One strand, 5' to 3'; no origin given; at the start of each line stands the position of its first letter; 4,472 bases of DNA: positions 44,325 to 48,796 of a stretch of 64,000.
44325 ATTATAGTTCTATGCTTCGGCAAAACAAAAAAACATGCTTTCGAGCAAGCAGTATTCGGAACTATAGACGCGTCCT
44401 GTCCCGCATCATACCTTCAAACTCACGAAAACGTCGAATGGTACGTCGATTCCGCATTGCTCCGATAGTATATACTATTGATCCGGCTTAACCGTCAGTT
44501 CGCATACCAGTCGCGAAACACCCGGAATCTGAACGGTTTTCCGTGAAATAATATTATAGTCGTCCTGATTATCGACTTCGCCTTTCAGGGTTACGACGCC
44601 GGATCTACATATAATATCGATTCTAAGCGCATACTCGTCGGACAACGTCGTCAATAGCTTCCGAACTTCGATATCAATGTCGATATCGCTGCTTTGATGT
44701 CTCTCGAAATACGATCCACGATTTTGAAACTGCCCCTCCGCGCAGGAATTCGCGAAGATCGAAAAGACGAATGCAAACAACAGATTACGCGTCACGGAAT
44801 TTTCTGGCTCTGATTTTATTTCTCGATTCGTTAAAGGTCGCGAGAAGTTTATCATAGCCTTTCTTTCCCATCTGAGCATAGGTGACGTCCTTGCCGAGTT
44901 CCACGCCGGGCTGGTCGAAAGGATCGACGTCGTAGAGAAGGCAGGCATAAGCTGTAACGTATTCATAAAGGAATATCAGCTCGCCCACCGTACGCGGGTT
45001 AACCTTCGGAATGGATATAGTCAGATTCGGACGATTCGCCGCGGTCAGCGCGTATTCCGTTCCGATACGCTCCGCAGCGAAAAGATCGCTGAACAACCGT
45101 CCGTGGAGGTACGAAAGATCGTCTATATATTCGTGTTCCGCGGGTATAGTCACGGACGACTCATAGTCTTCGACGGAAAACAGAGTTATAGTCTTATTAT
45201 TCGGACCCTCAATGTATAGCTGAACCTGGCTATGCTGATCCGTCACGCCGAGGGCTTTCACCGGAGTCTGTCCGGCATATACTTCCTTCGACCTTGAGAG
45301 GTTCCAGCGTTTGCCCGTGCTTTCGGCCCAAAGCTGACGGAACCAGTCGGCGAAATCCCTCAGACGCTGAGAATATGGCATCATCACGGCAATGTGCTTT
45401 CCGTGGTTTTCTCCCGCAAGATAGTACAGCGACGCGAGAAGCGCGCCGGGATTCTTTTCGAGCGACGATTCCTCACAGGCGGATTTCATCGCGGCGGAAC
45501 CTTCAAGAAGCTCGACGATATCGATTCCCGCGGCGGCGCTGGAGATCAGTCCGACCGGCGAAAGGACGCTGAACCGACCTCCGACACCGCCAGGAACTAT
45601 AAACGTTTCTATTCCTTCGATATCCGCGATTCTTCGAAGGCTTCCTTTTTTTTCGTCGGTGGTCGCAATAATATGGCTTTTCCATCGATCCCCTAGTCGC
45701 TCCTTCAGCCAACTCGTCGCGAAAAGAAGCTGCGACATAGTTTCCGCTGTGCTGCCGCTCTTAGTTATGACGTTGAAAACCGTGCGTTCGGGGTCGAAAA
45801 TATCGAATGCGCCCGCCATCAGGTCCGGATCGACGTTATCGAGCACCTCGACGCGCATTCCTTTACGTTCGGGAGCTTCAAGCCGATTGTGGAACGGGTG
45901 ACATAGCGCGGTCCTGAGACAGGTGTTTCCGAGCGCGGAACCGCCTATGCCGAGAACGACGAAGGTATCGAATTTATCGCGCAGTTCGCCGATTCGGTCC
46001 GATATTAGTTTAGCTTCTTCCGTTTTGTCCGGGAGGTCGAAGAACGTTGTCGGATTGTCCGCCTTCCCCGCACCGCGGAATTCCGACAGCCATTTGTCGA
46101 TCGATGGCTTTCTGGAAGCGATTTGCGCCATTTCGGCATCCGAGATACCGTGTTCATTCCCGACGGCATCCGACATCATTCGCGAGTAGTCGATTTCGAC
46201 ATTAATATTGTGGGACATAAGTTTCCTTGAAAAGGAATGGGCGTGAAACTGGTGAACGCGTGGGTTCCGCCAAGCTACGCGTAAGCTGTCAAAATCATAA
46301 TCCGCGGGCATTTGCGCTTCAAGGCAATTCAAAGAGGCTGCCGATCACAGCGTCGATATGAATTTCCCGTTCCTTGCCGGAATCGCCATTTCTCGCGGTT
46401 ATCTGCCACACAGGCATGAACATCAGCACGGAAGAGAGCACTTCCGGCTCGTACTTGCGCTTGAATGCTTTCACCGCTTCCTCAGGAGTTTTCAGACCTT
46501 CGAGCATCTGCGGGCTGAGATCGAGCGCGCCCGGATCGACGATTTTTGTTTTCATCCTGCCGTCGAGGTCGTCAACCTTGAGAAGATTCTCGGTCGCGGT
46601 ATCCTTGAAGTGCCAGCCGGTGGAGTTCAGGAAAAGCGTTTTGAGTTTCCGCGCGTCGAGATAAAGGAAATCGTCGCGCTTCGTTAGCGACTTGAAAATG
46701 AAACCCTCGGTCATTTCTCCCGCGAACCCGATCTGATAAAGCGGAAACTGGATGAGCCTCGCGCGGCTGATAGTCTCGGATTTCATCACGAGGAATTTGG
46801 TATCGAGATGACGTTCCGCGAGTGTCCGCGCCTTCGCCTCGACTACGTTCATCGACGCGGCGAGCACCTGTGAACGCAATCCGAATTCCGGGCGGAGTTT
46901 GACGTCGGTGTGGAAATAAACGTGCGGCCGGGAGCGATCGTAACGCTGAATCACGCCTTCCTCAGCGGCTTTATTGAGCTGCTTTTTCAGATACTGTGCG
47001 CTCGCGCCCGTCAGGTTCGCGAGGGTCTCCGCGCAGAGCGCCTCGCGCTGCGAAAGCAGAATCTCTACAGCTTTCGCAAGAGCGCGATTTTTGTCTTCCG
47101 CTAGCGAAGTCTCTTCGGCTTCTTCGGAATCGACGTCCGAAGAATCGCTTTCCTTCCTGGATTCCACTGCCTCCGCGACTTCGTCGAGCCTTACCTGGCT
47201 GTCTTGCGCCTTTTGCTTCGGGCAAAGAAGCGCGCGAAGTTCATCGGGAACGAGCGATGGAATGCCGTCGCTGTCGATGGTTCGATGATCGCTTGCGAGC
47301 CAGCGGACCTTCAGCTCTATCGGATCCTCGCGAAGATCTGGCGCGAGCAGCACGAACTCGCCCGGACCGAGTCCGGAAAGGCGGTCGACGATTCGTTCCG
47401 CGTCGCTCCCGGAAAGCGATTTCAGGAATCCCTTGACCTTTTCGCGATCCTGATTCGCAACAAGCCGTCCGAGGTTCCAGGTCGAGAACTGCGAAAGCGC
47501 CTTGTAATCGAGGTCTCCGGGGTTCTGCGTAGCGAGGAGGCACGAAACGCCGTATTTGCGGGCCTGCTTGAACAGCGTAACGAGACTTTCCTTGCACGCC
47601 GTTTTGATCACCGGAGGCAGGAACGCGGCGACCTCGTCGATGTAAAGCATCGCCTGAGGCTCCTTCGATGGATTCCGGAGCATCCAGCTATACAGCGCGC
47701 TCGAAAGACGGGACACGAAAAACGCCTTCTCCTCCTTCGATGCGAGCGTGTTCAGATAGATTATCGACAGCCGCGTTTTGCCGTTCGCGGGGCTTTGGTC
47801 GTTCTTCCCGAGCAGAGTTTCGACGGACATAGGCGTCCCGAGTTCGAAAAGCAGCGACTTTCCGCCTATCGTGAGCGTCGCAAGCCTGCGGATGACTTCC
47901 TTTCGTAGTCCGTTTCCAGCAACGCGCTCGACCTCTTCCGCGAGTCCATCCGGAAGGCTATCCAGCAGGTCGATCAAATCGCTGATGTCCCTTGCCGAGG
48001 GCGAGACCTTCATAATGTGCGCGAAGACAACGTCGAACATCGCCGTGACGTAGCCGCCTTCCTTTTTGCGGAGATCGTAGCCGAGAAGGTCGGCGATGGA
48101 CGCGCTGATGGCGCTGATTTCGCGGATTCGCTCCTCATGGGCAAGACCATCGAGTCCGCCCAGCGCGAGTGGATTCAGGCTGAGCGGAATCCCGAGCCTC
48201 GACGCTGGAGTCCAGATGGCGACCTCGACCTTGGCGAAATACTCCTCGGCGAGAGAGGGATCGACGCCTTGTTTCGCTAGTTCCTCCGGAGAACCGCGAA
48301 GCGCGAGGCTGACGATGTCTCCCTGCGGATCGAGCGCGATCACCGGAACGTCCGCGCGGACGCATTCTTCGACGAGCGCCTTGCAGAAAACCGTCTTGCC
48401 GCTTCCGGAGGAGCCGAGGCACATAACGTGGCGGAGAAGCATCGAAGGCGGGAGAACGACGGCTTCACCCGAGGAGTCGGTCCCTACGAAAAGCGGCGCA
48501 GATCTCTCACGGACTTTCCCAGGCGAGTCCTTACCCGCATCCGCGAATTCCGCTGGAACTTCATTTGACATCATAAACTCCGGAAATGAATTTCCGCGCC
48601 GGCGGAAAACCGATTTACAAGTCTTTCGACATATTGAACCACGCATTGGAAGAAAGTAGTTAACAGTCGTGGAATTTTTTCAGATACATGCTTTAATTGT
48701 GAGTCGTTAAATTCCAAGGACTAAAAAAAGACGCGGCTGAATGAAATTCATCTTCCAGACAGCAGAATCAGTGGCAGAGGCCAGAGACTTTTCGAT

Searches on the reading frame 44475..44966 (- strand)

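Call 36: search_protein_families(library=pfam, max_evalue=1, proteins=[window:44475-44966:-])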
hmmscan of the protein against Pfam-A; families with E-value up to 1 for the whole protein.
window:44475-44966:- (163 aa): 1 family
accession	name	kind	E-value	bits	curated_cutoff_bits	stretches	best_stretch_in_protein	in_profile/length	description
PF04972.22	BON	-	2.8e-07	31.2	27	1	113-161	21-69/69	BON domain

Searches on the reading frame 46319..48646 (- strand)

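Call 7: search_protein_families(library=pfam, proteins=[window:46319-48646:-])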
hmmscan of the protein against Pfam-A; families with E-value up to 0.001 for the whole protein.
window:46319-48646:- (775 aa): 5 families
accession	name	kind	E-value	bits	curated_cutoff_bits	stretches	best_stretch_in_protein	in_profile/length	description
PF05872.18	HerA_C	-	2.5e-12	46.7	22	1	56-155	6-106/502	Helicase HerA-like C-terminal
PF01935.23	DUF87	-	1.8e-08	35.2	23.2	1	67-135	19-69/220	Helicase HerA, central domain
PF10412.15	TrwB_AAD_bind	-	4.5e-06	26.2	20.5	0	63-112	7-56/387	Type IV secretion-system coupling protein DNA-binding domain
PF13401.12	AAA_22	-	7.1e-05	23.6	27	0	73-108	7-42/130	AAA domain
PF01580.24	FtsK_SpoIIIE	-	0.00087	19.2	24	0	42-92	10-60/221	FtsK/SpoIIIE family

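Call 38: search_protein_families(library=padloc, max_evalue=0.01, proteins=[window:46319-48646:-])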
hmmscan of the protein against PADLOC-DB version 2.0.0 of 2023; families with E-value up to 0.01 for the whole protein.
window:46319-48646:- (775 aa): 16 families
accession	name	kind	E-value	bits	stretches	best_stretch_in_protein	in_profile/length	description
PDLC04140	mad8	-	2.7e-17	61.2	1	52-447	4-299/314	mads_8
PDLC04103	HerA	-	4.9e-17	59.5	2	329-448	439-557/579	-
PDLC04105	HerA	-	8.8e-15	52.3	2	287-432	375-521/576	-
PDLC02185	HerA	-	2e-14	51.2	2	273-434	390-549/585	-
PDLC04100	HerA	-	5.7e-14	49.7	2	324-436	433-545/580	-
PDLC01055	HerA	-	6.1e-13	46.4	2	58-117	144-205/532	Type III coevolved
PDLC04098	HerA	-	6.5e-08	29.6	1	349-406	553-610/686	-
PDLC02188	HerA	-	1e-07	29.2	1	350-434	450-530/578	-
PDLC04104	HerA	-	2.2e-06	24.7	1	312-412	203-307/379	-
PDLC02684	DndH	-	2.2e-05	20.1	0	352-426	1614-1690/1715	DndH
PDLC04102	HerA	-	3.2e-05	20.5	1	360-430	537-603/654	-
PDLC04106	HerA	-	0.00016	18.4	1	359-432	545-614/667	-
PDLC01438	Csa3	-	0.00032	18.8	1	493-611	121-222/305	"CAS-I,CAS-II,CAS-III,CAS-IV,CAS-V,CAS-VI; associated_signaling"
PDLC04097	HerA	-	0.00099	15.8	1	359-450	509-595/618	-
PDLC02685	DndH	-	0.0046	12.6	0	334-376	1564-1601/1678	DndH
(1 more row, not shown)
